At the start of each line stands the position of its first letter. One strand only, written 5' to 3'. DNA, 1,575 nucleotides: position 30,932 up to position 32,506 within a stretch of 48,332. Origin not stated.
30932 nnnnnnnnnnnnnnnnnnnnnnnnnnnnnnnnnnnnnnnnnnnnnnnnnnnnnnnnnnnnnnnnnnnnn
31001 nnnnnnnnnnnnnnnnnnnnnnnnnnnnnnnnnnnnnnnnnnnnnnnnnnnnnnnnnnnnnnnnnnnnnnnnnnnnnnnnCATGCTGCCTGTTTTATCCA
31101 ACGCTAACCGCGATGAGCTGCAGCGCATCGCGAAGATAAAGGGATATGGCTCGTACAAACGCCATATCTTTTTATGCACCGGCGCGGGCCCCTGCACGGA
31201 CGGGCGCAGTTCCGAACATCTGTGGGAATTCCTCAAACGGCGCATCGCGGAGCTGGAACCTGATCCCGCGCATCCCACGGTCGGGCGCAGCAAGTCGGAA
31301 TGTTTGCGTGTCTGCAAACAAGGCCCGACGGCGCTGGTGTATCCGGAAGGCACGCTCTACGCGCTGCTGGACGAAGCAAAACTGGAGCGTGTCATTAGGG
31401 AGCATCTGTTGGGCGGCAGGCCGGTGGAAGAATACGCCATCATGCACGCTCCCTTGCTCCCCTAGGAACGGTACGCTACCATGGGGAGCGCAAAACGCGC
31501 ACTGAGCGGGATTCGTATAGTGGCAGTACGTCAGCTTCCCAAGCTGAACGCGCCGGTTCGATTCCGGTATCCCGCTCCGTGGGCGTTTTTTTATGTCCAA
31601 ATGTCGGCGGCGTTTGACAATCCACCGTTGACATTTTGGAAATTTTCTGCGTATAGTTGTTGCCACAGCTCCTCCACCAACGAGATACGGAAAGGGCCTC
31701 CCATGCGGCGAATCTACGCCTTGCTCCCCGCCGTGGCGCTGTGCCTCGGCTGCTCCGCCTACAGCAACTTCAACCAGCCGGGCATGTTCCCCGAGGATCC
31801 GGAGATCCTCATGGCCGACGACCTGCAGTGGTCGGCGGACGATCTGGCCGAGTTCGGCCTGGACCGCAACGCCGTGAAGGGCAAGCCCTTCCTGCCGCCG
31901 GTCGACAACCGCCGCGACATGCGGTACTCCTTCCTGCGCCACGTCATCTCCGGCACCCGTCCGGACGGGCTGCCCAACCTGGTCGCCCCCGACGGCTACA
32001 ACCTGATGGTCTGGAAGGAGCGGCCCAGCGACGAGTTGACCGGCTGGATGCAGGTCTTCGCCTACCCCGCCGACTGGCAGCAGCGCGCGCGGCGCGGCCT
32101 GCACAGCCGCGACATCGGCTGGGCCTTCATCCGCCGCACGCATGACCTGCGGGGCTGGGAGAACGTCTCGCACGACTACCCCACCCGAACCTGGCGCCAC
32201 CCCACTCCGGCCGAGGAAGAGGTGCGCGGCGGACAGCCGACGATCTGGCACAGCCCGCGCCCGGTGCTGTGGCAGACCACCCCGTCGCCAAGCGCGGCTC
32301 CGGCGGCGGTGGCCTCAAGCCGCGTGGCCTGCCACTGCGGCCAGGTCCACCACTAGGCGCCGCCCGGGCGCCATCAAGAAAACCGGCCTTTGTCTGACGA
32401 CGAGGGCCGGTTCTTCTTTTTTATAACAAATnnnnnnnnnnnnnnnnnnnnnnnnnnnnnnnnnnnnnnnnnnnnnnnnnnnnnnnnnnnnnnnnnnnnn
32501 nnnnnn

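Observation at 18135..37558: Window-wide compositional mosaic: at least five compact high-GC3 inserts plus two AT-rich inserts, mostly tRNA-adjacent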

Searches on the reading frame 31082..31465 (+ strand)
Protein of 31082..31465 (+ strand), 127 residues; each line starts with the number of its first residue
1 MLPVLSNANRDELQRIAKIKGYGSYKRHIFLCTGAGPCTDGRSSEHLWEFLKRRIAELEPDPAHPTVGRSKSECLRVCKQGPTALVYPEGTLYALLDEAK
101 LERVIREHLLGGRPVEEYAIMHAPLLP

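Call 7: search_protein_families(library=pfam, proteins=[window:31082-31465:+], max_evalue=0.01)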
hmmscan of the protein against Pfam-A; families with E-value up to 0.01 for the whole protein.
window:31082-31465:+ (127 aa): 0 families

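Call 46: search_protein_families(library=ncbifam, proteins=[window:31082-31465:+], max_evalue=0.01)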
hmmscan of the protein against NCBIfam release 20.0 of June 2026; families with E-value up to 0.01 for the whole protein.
window:31082-31465:+ (127 aa): 3 families
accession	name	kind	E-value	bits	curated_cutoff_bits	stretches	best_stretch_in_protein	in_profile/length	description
NF041612.1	fdxn_Clost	equivalog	4.9e-08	33.5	150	1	25-118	4-100/102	2Fe-2S ferredoxin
NF041613.1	fdxn_Azotob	equivalog_domain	1.6e-07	31.6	195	1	42-116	27-98/107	2Fe-2S ferredoxin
TIGR01958.1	nuoE_fam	subfamily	0.0033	17.6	142.4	1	26-107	68-146/148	NADH-quinone oxidoreductase subunit NuoE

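Call 62: find_encoding_contigs(protein=window:31082-31465:+, flank=10000, max_places=6)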
Protein window:31082-31465:+ (127 aa): 2 contigs read that carry it; 2 places shown.
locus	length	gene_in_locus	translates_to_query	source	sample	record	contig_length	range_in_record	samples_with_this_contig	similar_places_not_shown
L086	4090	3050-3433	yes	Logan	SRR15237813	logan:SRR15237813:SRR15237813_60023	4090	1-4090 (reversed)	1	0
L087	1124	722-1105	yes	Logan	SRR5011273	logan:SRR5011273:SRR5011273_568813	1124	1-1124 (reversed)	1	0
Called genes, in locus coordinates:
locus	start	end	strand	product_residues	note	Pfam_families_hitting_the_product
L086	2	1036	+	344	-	?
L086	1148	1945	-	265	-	-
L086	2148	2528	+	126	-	PF01641:SelR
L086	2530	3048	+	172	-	PF04264:YceI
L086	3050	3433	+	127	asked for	-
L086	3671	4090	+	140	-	?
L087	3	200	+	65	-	?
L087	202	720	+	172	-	PF04264:YceI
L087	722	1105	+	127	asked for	-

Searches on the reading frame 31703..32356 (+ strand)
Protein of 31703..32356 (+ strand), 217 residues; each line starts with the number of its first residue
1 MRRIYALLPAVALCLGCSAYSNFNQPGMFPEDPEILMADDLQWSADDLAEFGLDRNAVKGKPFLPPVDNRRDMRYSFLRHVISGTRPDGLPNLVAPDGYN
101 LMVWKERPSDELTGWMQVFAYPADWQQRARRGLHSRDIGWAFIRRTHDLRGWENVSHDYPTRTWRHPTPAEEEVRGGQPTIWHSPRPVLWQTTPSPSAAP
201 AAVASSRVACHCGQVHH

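Call 32: find_homologous_proteins(query=window:31703-32356:+, max_evalue=0.001)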
Query window:31703-32356:+ (217 aa): 2 proteins with E <= 0.001 among 343 candidates.
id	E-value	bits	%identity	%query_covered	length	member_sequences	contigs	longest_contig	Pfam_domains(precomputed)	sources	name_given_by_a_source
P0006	3.9e-151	519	100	100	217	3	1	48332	-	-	-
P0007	5.2e-66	241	55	88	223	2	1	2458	-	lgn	-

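Call 33: find_encoding_contigs(protein=P0007, flank=10000)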
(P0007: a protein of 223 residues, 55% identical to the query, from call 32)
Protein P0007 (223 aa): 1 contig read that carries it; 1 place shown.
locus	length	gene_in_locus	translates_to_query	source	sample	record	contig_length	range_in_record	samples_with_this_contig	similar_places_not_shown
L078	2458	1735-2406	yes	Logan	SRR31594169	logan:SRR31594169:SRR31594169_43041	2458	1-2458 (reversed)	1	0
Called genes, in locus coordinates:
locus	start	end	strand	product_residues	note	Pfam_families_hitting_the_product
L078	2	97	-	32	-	?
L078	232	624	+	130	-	PF01641:SelR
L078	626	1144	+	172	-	PF04264:YceI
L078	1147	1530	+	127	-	-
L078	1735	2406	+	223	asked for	-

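Call 44: search_protein_families(library=phrogs, proteins=[window:31703-32356:+], max_evalue=0.01)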
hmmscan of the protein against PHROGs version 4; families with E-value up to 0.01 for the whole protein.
window:31703-32356:+ (217 aa): 0 families

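Call 45: search_protein_families(library=padloc, proteins=[window:31703-32356:+], max_evalue=0.01)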
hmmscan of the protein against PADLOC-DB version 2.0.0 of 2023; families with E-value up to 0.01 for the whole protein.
window:31703-32356:+ (217 aa): 0 families

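Call 46: search_protein_families(library=ncbifam, proteins=[window:31703-32356:+], max_evalue=0.01)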
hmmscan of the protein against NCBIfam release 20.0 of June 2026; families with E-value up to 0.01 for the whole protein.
window:31703-32356:+ (217 aa): 0 families

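Call 54: find_related_loci(query=window:31703-32356:+, collection=viral_contigs, flank=5000)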
Query window:31703-32356:+ (217 aa) in viral_contigs; peptide patterns used: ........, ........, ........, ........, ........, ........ (x = any residue, [..] = any of these).
1 stretches matched a pattern, but none encodes a relative of the query by tblastn (E <= 1e-3).

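Call 57: find_encoding_contigs(protein=P0006, flank=10000, max_places=8)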
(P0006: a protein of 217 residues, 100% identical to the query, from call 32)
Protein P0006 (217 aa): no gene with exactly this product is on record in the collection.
